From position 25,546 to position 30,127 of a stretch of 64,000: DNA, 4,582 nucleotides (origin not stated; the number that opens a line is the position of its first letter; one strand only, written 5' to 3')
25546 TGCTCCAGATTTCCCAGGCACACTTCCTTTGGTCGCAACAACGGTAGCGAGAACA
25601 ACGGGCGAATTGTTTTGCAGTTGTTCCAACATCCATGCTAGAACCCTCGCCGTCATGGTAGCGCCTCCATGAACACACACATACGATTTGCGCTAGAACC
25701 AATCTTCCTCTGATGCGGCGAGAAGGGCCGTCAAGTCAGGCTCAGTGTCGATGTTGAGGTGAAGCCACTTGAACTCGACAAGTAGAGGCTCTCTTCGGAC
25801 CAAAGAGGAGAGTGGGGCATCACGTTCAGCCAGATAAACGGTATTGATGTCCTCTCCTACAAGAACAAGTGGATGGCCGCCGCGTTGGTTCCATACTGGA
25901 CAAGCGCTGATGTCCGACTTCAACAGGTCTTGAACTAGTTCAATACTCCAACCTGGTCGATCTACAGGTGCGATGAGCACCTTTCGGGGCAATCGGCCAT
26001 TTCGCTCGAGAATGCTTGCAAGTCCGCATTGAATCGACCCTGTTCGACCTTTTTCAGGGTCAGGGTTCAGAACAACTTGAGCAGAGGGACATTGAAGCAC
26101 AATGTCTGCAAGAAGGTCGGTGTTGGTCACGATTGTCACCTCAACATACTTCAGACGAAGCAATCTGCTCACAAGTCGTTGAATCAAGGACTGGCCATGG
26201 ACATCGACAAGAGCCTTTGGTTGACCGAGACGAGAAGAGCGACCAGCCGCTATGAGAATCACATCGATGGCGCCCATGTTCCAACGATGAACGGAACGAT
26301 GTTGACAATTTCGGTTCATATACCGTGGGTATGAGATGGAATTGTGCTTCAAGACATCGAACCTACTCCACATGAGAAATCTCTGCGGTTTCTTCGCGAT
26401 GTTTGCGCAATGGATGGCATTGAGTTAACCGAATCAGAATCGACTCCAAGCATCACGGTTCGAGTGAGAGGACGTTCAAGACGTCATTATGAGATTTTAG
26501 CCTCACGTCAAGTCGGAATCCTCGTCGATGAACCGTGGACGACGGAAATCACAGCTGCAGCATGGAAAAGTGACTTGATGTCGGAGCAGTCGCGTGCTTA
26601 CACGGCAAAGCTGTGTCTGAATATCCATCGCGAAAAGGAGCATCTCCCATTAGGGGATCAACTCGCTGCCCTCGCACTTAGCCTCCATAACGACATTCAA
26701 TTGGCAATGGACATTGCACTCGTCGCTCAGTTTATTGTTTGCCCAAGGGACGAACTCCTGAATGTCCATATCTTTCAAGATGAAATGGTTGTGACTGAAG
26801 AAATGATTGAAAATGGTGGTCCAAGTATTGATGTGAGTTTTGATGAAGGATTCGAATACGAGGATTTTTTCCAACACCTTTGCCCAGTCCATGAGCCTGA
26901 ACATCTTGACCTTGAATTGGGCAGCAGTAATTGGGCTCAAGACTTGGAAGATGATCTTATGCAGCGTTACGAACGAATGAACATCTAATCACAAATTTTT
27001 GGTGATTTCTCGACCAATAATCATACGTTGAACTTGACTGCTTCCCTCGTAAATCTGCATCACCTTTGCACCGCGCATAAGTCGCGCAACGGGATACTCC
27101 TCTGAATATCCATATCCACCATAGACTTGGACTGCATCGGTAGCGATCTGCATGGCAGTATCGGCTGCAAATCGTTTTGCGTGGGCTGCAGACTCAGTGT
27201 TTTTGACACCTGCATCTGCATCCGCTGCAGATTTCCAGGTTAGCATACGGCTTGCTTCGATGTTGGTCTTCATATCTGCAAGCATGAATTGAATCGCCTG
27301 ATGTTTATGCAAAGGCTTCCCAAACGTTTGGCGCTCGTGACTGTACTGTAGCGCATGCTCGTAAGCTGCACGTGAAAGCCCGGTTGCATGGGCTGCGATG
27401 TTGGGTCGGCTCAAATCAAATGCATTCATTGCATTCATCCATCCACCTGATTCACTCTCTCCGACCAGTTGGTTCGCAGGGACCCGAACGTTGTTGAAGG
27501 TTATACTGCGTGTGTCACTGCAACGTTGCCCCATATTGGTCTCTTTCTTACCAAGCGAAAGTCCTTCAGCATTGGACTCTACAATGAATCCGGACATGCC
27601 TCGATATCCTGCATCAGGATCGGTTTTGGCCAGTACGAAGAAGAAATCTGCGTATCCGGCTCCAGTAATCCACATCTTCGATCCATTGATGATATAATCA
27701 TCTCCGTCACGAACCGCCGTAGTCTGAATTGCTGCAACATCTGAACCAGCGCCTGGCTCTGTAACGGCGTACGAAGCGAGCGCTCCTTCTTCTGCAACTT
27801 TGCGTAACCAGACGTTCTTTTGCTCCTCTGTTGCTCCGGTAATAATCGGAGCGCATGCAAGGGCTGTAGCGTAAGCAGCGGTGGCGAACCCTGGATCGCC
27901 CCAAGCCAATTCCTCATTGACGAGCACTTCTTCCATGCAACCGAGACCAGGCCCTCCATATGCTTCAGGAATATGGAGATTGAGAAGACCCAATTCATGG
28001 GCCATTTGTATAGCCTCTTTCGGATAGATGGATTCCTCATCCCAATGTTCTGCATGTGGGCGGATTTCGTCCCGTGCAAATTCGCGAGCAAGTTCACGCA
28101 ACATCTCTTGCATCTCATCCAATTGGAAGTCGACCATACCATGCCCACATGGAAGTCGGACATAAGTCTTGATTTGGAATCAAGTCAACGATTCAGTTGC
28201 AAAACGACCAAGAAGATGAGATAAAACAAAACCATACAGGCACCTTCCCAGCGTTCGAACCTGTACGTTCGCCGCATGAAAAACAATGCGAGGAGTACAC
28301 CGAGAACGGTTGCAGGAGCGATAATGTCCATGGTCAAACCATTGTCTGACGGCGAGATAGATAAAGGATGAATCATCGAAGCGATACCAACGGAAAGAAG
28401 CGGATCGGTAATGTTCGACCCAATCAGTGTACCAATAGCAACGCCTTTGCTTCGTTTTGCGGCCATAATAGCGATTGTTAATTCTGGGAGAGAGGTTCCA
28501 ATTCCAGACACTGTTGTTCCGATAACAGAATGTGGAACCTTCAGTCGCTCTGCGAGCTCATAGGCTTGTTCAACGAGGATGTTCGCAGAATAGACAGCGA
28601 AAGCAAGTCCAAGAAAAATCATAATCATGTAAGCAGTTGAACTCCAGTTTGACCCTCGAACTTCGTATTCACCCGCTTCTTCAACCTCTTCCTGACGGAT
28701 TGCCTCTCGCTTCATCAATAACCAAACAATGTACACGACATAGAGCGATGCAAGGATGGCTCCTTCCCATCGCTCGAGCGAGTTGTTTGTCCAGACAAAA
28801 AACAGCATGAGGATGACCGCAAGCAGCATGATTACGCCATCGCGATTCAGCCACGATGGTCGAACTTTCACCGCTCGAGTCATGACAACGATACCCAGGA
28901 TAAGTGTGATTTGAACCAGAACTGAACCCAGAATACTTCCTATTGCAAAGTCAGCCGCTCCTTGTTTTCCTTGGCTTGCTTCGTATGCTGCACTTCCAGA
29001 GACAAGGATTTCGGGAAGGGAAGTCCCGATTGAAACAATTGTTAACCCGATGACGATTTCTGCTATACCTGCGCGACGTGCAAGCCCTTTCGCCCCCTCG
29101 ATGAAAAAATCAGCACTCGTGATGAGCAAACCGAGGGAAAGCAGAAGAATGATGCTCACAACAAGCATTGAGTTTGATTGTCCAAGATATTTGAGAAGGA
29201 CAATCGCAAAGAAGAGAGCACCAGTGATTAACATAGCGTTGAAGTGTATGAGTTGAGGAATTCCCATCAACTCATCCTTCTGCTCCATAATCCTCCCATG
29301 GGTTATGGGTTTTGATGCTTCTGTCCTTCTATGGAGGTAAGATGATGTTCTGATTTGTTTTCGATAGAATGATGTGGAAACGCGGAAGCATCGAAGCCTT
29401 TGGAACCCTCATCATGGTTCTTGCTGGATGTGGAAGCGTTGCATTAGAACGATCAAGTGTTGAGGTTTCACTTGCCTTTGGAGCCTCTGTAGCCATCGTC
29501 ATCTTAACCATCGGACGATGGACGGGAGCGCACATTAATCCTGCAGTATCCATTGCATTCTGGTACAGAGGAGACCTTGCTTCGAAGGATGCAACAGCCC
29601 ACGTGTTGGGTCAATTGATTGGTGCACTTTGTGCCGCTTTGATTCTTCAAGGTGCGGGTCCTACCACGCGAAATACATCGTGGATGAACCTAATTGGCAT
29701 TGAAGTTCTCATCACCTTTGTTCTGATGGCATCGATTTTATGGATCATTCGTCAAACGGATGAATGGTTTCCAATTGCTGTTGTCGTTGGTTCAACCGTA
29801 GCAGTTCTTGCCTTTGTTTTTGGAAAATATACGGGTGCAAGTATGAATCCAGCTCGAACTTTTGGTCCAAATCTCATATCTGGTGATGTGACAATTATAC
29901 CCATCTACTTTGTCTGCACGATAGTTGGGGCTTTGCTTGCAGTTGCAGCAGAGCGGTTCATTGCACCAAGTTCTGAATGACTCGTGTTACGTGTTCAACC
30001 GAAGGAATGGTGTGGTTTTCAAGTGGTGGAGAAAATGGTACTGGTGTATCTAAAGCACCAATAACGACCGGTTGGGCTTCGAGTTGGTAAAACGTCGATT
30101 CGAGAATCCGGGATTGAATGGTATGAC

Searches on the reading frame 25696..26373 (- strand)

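Call 24: search_protein_families(library=pfam, proteins=[window:25696-26373:-], max_evalue=0.0001)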
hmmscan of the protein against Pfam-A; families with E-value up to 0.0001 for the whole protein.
window:25696-26373:- (226 aa): 2 families
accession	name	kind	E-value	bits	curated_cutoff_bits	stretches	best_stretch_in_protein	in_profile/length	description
PF12804.13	NTP_transf_3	-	3.1e-25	89.7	27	1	39-194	2-156/160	MobA-like NTP transferase domain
PF01128.25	IspD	-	3.1e-05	24.3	27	1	37-152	2-115/221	2-C-methyl-D-erythritol 4-phosphate cytidylyltransferase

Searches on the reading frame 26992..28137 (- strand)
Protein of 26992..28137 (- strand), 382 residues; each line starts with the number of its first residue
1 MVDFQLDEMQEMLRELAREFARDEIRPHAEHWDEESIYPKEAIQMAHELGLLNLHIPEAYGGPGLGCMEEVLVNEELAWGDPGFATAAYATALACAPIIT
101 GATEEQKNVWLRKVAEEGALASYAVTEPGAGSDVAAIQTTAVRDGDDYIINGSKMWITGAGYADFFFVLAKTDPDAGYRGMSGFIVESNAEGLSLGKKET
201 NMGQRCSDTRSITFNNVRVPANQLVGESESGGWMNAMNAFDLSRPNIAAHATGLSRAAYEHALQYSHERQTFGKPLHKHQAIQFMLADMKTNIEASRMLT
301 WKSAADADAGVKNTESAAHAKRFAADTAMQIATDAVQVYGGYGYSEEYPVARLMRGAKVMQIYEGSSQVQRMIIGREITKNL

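Call 20: search_protein_families(library=pfam, proteins=[window:26992-28137:-], max_evalue=0.001)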
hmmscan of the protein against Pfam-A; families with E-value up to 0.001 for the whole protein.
window:26992-28137:- (382 aa): 5 families
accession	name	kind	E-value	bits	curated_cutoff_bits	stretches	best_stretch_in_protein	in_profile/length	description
PF00441.29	Acyl-CoA_dh_1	-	2.2e-48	164.6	22.4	1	231-378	2-149/150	Acyl-CoA dehydrogenase, C-terminal domain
PF02771.21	Acyl-CoA_dh_N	-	2.2e-33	115.4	22.9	1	8-116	2-111/113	Acyl-CoA dehydrogenase, N-terminal domain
PF02770.24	Acyl-CoA_dh_M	-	3.1e-28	98.2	33.3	1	123-217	2-97/97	Acyl-CoA dehydrogenase, middle domain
PF08028.16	Acyl-CoA_dh_2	-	1.8e-18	67.6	22.7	1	247-366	3-132/134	Acyl-CoA dehydrogenase, C-terminal domain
PF22924.1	ACOX_C_alpha1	-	0.00021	21.6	27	1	262-369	48-159/169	Acyl-CoA oxidase, C-alpha1 domain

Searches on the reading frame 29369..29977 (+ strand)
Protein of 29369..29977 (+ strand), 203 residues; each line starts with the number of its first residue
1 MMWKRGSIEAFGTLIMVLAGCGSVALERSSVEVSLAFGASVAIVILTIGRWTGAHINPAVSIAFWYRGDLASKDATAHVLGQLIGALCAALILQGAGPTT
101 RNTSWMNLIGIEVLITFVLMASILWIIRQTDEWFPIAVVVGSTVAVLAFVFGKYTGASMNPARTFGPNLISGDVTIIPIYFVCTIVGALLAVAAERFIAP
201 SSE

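Call 20: search_protein_families(library=pfam, proteins=[window:29369-29977:+], max_evalue=0.001)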
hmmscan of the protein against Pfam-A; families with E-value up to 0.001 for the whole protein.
window:29369-29977:+ (203 aa): 1 family
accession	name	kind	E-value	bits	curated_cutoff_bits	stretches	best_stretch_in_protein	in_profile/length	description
PF00230.25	MIP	-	4.8e-32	112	25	1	3-192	8-219/222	Major intrinsic protein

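Call 40: search_protein_families(library=ncbifam, proteins=[window:29369-29977:+], max_evalue=0.01)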
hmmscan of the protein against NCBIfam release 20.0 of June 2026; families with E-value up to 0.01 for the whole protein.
window:29369-29977:+ (203 aa): 4 families
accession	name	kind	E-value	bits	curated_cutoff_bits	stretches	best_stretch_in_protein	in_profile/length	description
TIGR00861.1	MIP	subfamily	1.8e-34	119.5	171.25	1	9-192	2-221/224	MIP family channel protein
NF003838.0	PRK05420.1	equivalog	9.5e-19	67.8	256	2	3-94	2-100/231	aquaporin Z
NF043012.1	LacAcidTportLarD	equivalog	3.7e-09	36.4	390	1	98-170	125-195/237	D/L-lactic acid transporter LarD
NF045553.1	AquGlycerPorinGla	equivalog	1.7e-08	34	400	2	22-93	34-105/290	aquaglyceroporin Gla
